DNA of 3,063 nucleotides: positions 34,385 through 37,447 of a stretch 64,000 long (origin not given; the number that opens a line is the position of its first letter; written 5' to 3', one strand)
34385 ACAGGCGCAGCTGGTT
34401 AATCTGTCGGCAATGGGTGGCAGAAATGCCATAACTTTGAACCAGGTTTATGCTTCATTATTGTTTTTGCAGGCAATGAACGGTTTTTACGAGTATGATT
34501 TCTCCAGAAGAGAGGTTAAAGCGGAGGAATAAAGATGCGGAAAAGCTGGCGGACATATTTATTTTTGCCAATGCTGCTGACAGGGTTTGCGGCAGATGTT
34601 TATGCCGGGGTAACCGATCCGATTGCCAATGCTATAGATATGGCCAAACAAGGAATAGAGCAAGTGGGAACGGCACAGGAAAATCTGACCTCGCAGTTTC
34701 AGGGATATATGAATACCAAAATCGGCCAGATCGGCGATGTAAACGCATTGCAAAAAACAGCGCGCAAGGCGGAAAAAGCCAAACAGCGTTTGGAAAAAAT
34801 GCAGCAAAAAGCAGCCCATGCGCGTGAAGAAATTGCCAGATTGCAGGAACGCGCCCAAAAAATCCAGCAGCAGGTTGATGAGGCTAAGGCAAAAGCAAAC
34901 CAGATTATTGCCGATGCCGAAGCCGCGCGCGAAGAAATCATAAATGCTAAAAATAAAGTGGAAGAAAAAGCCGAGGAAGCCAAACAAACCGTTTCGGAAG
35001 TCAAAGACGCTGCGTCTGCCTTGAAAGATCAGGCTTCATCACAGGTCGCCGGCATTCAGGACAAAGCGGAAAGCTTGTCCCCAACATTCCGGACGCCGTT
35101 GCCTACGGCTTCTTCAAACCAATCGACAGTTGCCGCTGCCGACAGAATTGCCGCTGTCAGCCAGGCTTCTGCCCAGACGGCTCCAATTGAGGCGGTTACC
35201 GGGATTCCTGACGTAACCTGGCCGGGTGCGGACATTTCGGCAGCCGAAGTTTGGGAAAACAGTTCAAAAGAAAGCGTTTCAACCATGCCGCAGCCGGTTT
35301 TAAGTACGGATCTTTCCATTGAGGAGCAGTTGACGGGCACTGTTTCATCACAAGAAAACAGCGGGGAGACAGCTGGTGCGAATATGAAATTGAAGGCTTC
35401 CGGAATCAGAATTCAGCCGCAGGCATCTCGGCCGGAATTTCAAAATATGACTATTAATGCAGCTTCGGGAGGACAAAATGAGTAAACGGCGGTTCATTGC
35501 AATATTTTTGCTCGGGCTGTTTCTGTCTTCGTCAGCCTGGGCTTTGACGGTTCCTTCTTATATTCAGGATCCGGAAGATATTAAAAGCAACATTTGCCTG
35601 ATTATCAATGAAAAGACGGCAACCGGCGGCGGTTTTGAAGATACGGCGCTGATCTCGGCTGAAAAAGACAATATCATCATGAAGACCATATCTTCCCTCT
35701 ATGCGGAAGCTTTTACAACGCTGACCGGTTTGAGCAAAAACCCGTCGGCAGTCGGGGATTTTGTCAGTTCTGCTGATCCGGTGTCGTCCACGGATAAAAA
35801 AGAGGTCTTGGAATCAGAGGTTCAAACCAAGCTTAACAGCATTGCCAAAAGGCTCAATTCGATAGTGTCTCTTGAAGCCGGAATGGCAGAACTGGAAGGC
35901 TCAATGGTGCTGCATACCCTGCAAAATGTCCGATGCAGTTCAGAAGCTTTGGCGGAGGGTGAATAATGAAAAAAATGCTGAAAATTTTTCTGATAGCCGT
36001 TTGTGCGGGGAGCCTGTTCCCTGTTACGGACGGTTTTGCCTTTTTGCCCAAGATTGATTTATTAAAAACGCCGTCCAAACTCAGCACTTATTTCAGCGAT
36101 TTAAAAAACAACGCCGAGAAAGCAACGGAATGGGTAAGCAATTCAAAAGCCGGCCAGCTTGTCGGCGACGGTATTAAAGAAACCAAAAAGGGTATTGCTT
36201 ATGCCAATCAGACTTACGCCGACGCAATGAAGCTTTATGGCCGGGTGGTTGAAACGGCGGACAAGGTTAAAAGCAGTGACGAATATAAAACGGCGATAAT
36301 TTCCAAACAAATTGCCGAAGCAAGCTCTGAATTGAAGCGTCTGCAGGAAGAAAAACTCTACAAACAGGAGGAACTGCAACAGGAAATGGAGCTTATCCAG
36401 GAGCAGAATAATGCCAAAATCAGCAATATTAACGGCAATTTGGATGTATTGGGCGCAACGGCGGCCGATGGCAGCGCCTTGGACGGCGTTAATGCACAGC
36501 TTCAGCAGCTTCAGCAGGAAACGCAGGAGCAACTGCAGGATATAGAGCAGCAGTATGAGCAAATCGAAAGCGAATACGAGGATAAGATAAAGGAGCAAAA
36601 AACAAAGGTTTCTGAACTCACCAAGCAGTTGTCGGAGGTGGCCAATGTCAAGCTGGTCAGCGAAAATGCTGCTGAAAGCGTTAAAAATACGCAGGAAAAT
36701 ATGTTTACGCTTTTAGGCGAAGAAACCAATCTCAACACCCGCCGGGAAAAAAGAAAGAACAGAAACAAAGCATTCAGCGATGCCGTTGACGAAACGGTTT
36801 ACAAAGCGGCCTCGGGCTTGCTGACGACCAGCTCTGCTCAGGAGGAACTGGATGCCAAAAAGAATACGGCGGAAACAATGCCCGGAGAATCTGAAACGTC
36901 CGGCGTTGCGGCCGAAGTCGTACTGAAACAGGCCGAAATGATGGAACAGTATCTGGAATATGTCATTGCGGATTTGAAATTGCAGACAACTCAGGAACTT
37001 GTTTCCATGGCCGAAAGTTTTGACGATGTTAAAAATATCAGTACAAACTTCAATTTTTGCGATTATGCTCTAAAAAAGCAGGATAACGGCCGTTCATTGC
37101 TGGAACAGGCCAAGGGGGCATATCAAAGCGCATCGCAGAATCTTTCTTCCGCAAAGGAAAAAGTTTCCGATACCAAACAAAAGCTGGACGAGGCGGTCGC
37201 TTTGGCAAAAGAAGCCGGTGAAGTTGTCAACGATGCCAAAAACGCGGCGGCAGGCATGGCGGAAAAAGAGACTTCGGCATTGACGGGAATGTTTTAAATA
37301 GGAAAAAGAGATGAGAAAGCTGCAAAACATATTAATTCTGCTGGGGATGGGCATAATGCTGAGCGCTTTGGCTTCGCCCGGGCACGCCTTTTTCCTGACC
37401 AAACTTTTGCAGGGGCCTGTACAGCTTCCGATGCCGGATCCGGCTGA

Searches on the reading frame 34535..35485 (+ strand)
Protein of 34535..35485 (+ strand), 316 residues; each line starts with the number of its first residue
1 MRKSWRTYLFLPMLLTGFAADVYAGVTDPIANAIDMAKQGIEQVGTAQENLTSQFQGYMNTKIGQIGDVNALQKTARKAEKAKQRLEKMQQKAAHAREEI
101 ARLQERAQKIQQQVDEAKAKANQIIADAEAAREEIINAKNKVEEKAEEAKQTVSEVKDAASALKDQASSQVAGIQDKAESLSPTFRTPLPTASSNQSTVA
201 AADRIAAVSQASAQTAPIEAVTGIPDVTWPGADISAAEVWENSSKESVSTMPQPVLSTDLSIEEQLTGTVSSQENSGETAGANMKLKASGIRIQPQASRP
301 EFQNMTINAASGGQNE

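Call 5: search_protein_families(library=pfam, proteins=[window:34535-35485:+], max_evalue=1)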
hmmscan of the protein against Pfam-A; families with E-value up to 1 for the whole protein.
window:34535-35485:+ (316 aa): 30 families (the best 25 are shown)
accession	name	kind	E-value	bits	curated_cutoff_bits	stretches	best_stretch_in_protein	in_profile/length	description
PF02601.20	Exonuc_VII_L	-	6.4e-05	23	35.9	1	37-184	138-272/315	Exonuclease VII, large subunit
PF11727.13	ISG65-75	-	8.6e-05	22.3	25.1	1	72-174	40-143/281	Invariant surface glycoprotein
PF15294.11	Leu_zip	-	8.8e-05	22.6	28.2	1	75-181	108-217/275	Leucine zipper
PF10186.14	ATG14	-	0.00014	21.5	33.2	1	72-186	28-137/347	Vacuolar sorting 38 and autophagy-related subunit 14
PF06785.16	UPF0242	-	0.0044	17.5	33.5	1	65-164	90-188/194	Uncharacterised protein family (UPF0242) N-terminus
PF07926.17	TPR_MLP1_2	-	0.0056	17.1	36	1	71-166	30-125/129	TPR/MLP1/MLP2-like protein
PF04871.18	Uso1_p115_C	-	0.0068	17.1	28.4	1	72-124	17-72/121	Uso1 / p115 like vesicle tethering protein, C terminal region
PF05615.18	THOC7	-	0.01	16.6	28.7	1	50-166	23-126/136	Tho complex subunit 7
PF04740.18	LXG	-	0.012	16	26.5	1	21-162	57-195/202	LXG domain of WXG superfamily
PF03194.20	LUC7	-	0.015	15.5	33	1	71-158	92-177/246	LUC7 N_terminus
PF13851.11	GAS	-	0.027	14.3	32.3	1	74-179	37-141/200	Growth-arrest specific micro-tubule binding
PF06103.16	DUF948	-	0.051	14.2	37.2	1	72-131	21-80/89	Bacterial protein of unknown function (DUF948)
PF09787.14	Golgin_A5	-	0.063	13.2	31.7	1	80-179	43-146/305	Golgin subfamily A member 5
PF24611.2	Spectrin_Anc-1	-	0.11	13.2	33.2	1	102-184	5-82/115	Nuclear anchorage protein 1, spectrin-like repeat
PF20993.2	CENPH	-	0.12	12.9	27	1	76-163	76-162/175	CENPH protein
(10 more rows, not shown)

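Call 36: search_protein_families(library=ncbifam, proteins=[window:34535-35485:+], max_evalue=0.1)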
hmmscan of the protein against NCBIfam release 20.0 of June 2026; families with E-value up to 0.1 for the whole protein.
window:34535-35485:+ (316 aa): 34 families (the best 25 are shown)
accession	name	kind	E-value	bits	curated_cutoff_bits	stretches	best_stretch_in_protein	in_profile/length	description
TIGR02169.1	SMC_prok_A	equivalog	2e-07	29.1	729.4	1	38-192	343-500/1165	chromosome segregation protein SMC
NF045487.1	ASRP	equivalog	9.5e-07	27.8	300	1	70-170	327-427/593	archaea-specific SMC-related protein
TIGR02168.1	SMC_prok_B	equivalog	6e-06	24.3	567.35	1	28-198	791-964/1181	chromosome segregation protein SMC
NF041035.1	Rad50_Halo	equivalog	8.3e-06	24.4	1000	1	70-181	509-618/883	DNA double-strand break repair ATPase Rad50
TIGR01069.2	mutS2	equivalog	1.1e-05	24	400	1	70-247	523-698/790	endonuclease MutS2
NF002572.0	PRK02224.1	equivalog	7.6e-05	21.2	1087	1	69-183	281-398/888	DNA double-strand break repair ATPase Rad50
NF047515.1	SpiroCoCo_C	equivalog_domain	0.00012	21.4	125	1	60-184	141-268/313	SpiroCoCo family coiled-coil protein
TIGR02680.1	TIGR02680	hypoth_equivalog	0.00019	19.4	462.85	1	42-211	243-403/1356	TIGR02680 family protein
TIGR04211.1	SH3_and_anchor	equivalog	0.00023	20.8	65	1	76-179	58-160/198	TIGR04211 family SH3 domain-containing protein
NF041034.1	Rad50_Sulf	equivalog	0.00024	19.1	1000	1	31-181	544-693/872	DNA double-strand break repair ATPase Rad50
TIGR03185.1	DNA_S_dndD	equivalog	0.00035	19.2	245.85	1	40-159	363-485/650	DNA sulfur modification protein DndD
NF003034.1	PRK03918.1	equivalog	0.0013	16.8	700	1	42-167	158-282/878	DNA double-strand break repair ATPase Rad50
NF041751.2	sbcc_Staph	equivalog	0.0031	15.5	920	1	59-170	303-409/1007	exonuclease subunit SbcC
TIGR04523.1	Mplasa_alph_rch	subfamily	0.0035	15.3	270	1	44-165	389-641/745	helix-rich protein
NF033930.1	pneumo_PspA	exception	0.0047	15.7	850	1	37-164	127-253/659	pneumococcal surface protein A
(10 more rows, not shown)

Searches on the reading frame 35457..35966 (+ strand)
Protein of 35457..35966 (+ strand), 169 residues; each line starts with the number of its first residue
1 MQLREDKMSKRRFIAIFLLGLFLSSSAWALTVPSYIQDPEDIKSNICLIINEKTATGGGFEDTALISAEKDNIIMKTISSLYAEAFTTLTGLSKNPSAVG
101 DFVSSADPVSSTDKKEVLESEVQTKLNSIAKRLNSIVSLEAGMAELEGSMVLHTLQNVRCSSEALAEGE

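Call 5: search_protein_families(library=pfam, proteins=[window:35457-35966:+], max_evalue=1)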
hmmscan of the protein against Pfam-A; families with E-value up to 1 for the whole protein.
window:35457-35966:+ (169 aa): 2 families
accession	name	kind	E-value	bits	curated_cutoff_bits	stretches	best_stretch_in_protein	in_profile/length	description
PF21187.2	CYAA_C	-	0.027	15.2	22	1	110-147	9-47/100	Yeast adenylate cyclase, C-terminal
PF12731.12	Mating_N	-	0.16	12.6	21.4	1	67-147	7-83/95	Mating-type protein beta 1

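Call 36: search_protein_families(library=ncbifam, proteins=[window:35457-35966:+], max_evalue=0.1)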
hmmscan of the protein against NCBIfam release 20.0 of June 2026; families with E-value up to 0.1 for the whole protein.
window:35457-35966:+ (169 aa): 0 families

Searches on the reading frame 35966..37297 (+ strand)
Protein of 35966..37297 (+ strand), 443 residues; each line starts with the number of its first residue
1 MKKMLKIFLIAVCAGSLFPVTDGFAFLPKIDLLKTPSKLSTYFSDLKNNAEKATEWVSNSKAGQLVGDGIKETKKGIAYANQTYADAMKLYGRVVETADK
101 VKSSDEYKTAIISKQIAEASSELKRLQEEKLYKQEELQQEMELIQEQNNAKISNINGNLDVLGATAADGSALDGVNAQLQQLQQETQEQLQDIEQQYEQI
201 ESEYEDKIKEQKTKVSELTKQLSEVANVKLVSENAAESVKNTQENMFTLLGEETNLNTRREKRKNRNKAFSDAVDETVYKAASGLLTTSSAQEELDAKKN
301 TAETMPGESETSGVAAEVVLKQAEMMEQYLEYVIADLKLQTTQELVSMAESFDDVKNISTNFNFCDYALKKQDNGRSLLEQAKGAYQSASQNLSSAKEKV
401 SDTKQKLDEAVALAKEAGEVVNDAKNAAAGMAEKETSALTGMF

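Call 5: search_protein_families(library=pfam, proteins=[window:35966-37297:+], max_evalue=1)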
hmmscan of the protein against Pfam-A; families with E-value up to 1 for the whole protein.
window:35966-37297:+ (443 aa): 5 families
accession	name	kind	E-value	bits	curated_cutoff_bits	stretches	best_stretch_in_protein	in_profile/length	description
PF04508.17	Pox_A_type_inc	-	0.021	15.1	21.4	0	210-224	5-19/23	Viral A-type inclusion protein repeat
PF04513.17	Baculo_PEP_C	-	0.026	15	38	1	171-258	21-106/140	Baculovirus polyhedron envelope protein, PEP, C terminus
PF08775.15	ParB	-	0.03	15.1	25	1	166-227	9-70/126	ParB family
PF02680.19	DUF211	-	0.088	13.5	22.1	1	208-261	10-63/89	Uncharacterized ArCR, COG1888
PF20667.3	Sec10_N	-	0.63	10.6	27.4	1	178-224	14-60/118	Exocyst complex component Sec10, N-terminal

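Call 36: search_protein_families(library=ncbifam, proteins=[window:35966-37297:+], max_evalue=0.1)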
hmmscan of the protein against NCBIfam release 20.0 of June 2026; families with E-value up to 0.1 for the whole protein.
window:35966-37297:+ (443 aa): 1 family
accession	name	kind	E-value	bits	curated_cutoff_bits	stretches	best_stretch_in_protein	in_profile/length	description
TIGR02168.1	SMC_prok_B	equivalog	0.058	11.1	567.35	1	177-433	689-945/1181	chromosome segregation protein SMC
